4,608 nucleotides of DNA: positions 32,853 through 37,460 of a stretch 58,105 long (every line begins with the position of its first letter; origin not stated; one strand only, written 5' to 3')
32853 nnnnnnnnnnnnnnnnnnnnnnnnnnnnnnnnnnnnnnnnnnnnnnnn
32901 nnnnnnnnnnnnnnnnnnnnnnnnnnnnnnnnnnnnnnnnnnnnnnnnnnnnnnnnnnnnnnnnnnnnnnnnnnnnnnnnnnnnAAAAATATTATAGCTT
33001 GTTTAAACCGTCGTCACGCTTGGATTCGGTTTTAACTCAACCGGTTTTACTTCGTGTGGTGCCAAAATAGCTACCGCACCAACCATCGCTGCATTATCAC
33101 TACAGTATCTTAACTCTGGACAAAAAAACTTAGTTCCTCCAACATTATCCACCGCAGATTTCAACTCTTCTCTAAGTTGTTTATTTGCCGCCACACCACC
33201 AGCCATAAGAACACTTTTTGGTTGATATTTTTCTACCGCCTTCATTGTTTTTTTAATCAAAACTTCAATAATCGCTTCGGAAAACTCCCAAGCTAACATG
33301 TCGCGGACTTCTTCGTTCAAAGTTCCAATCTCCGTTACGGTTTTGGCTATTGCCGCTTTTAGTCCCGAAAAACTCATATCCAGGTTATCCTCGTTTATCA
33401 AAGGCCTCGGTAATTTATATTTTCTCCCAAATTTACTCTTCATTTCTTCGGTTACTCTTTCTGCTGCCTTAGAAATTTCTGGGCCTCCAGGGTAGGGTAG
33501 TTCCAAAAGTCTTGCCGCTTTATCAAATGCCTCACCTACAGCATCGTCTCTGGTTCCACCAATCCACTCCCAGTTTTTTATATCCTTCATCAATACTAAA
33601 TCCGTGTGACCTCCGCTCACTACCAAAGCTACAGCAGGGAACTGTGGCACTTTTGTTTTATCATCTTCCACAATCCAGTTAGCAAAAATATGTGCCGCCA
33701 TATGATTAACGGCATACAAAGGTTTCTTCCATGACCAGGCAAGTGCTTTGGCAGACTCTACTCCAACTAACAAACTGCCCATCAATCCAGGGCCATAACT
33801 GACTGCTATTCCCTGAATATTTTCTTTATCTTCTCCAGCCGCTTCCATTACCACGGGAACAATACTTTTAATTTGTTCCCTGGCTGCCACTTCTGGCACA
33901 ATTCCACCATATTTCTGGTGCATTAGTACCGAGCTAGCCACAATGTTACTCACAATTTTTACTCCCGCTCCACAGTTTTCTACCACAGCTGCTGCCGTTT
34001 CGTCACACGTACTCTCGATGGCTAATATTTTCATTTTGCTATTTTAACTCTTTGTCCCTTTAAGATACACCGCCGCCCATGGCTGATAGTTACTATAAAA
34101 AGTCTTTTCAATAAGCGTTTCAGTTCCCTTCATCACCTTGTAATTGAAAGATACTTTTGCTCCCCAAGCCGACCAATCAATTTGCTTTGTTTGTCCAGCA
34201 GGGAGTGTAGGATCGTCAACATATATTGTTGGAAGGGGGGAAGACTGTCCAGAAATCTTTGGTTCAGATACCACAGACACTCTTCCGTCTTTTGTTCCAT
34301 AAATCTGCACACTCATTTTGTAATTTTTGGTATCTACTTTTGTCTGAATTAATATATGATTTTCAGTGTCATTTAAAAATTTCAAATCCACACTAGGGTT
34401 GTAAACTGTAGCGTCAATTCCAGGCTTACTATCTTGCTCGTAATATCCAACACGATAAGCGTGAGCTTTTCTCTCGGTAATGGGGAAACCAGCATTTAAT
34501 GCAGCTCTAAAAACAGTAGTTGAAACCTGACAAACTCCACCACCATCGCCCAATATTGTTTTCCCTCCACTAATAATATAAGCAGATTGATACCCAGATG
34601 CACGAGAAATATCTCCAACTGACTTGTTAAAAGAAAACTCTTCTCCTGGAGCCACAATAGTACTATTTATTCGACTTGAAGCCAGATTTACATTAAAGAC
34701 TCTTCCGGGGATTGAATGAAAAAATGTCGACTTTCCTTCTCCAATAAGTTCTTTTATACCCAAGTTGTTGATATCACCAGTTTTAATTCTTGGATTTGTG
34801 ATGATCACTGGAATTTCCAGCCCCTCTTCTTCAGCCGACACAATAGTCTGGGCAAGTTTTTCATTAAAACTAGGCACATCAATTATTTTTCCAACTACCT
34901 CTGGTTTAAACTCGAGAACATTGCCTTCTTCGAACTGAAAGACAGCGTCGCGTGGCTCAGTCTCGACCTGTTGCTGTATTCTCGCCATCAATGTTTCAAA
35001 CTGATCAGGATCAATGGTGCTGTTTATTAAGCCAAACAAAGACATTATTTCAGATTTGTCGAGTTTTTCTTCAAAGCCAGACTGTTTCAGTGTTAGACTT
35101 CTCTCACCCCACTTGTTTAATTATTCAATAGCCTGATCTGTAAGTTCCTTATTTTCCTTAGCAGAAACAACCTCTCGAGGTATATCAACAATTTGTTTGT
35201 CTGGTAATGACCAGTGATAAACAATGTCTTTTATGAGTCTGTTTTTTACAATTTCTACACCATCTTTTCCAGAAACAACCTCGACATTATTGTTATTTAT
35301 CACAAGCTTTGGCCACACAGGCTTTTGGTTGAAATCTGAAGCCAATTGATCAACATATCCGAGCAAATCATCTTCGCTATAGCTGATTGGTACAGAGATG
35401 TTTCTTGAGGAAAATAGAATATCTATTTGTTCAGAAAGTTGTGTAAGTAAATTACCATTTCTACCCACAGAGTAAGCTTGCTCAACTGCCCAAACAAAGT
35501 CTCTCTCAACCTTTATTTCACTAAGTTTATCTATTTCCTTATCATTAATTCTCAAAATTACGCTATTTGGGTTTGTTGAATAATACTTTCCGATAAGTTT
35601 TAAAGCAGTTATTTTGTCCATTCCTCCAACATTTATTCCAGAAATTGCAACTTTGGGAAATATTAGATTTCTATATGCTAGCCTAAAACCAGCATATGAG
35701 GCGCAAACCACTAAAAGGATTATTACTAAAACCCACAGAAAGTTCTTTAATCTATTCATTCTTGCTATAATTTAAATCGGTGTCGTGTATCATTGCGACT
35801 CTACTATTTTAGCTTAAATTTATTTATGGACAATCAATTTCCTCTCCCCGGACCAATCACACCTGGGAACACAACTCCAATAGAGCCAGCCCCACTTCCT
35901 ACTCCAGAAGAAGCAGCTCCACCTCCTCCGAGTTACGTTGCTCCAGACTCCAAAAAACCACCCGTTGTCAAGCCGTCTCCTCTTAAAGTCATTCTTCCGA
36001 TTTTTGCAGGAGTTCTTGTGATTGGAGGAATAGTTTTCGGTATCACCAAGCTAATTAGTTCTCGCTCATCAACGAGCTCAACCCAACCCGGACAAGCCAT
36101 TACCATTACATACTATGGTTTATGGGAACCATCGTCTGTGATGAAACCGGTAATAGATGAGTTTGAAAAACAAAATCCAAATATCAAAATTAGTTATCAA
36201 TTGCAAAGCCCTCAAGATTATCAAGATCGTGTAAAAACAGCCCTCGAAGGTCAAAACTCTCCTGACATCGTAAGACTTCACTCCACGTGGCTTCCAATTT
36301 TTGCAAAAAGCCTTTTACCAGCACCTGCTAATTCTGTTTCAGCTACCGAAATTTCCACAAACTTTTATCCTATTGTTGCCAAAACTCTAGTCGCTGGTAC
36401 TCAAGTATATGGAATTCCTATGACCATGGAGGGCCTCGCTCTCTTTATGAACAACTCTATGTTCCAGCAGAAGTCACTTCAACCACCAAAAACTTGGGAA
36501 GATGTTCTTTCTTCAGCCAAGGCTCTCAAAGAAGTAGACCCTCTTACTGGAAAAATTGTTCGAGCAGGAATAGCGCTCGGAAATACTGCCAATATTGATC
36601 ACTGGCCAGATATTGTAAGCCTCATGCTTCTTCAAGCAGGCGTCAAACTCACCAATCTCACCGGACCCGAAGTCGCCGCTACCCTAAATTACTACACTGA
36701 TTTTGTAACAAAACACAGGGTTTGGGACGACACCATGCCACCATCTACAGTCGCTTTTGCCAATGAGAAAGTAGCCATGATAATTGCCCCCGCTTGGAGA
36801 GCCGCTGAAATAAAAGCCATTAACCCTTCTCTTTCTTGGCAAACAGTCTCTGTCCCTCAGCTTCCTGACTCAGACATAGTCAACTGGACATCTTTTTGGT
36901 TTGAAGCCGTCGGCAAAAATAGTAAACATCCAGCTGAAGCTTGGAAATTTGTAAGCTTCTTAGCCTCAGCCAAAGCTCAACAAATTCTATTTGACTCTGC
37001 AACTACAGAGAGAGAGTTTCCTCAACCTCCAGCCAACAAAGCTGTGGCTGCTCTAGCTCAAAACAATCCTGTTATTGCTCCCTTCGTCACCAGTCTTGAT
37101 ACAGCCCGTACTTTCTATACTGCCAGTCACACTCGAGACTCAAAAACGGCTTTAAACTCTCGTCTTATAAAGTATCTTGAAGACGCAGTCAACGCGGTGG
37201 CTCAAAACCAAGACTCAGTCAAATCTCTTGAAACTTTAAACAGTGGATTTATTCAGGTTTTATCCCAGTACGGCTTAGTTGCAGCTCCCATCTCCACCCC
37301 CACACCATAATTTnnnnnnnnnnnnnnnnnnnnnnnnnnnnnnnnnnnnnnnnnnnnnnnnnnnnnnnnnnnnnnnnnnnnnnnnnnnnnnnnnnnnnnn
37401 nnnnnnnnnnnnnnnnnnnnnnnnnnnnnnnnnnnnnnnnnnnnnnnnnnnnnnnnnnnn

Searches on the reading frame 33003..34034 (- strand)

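Call 67: search_protein_families(library=pfam, proteins=[window:33003-34034:-], max_evalue=0.0001)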
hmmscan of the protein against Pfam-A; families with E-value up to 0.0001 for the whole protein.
window:33003-34034:- (343 aa): 2 families
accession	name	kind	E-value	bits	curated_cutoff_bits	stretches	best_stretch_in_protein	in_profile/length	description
PF00814.31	TsaD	-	4.8e-83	279.3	24.8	1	26-319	1-263/264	tRNA N6-adenosine threonylcarbamoyltransferase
PF22521.2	HypF_C_2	-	1.2e-06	28.9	27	1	228-303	152-225/241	Carbamoyltransferase, Kae1-like Domain, second subdomain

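Call 97: search_protein_families(library=pfam, proteins=[L014:11883-14327:+, L016:8383-9933:+, L016:7872-8384:-], max_evalue=0.1)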
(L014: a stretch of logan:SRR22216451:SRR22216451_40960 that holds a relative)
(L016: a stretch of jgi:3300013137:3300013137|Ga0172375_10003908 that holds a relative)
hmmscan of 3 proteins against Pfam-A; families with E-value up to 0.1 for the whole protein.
L014:11883-14327:+ (815 aa): 0 families

L016:8383-9933:+ (516 aa): 1 family
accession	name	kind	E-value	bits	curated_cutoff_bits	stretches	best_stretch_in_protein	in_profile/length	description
PF05257.22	CHAP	-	1.9e-08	35.1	26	1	387-479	6-81/81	CHAP domain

L016:7872-8384:- (170 aa): 0 families

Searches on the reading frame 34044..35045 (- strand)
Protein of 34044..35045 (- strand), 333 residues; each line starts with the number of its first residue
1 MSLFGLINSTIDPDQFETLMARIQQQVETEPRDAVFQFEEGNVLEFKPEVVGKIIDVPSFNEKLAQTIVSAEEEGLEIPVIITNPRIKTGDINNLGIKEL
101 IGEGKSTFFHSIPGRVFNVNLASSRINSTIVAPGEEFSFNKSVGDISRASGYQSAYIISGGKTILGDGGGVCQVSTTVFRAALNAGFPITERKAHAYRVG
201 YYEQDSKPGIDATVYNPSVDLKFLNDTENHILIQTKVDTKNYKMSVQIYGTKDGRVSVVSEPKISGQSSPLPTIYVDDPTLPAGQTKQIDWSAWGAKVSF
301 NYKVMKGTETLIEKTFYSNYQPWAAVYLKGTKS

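Call 67: search_protein_families(library=pfam, proteins=[window:34044-35045:-], max_evalue=0.0001)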
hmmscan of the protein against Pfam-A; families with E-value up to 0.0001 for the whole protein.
window:34044-35045:- (333 aa): 2 families
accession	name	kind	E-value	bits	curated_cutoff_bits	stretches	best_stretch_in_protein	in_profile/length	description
PF04294.18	VanW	-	9.7e-43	145.2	27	1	115-245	2-128/130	VanW like protein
PF12229.13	PG_binding_4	-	1.9e-08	34.9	22.1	1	10-71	51-111/117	Putative peptidoglycan binding domain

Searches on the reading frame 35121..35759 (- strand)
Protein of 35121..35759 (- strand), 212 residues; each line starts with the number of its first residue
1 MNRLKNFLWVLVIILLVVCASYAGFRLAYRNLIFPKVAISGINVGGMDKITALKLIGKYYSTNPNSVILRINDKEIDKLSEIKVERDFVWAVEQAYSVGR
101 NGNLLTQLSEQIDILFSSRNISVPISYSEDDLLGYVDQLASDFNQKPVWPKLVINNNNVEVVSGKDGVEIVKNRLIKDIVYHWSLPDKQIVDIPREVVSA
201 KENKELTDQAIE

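Call 67: search_protein_families(library=pfam, proteins=[window:35121-35759:-], max_evalue=0.0001)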
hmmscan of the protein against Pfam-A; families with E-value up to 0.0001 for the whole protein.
window:35121-35759:- (212 aa): 1 family
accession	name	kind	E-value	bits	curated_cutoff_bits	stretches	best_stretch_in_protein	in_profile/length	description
PF12229.13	PG_binding_4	-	8.3e-16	58.6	22.1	1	79-180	5-105/117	Putative peptidoglycan binding domain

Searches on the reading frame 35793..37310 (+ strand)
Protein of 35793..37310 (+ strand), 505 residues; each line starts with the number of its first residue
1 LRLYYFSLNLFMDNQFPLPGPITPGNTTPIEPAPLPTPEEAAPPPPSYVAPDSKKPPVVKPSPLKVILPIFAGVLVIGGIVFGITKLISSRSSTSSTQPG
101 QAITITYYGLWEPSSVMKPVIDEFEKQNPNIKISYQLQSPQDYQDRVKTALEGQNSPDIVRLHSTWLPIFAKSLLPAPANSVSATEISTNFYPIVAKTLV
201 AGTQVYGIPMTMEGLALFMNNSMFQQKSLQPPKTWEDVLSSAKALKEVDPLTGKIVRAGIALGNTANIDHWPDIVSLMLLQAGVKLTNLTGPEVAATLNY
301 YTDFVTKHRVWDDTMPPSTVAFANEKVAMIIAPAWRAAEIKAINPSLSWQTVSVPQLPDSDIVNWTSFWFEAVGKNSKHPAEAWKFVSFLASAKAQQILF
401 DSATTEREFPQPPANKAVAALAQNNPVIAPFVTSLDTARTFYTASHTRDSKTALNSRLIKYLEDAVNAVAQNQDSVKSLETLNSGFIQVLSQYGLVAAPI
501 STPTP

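Call 55: search_protein_families(library=pfam, proteins=[window:35793-37310:+], max_evalue=0.00001)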
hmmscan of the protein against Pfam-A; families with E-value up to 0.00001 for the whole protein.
window:35793-37310:+ (505 aa): 3 families
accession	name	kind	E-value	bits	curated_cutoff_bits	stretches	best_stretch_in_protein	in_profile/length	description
PF13416.11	SBP_bac_8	-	2.5e-33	116.5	27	1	121-421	3-268/279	Bacterial extracellular solute-binding protein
PF01547.30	SBP_bac_1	-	1.2e-32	114.6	26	1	114-397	8-307/307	Bacterial extracellular solute-binding protein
PF13531.11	SBP_bac_11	-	6.3e-06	26.5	25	0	114-399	10-221/227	Bacterial extracellular solute-binding protein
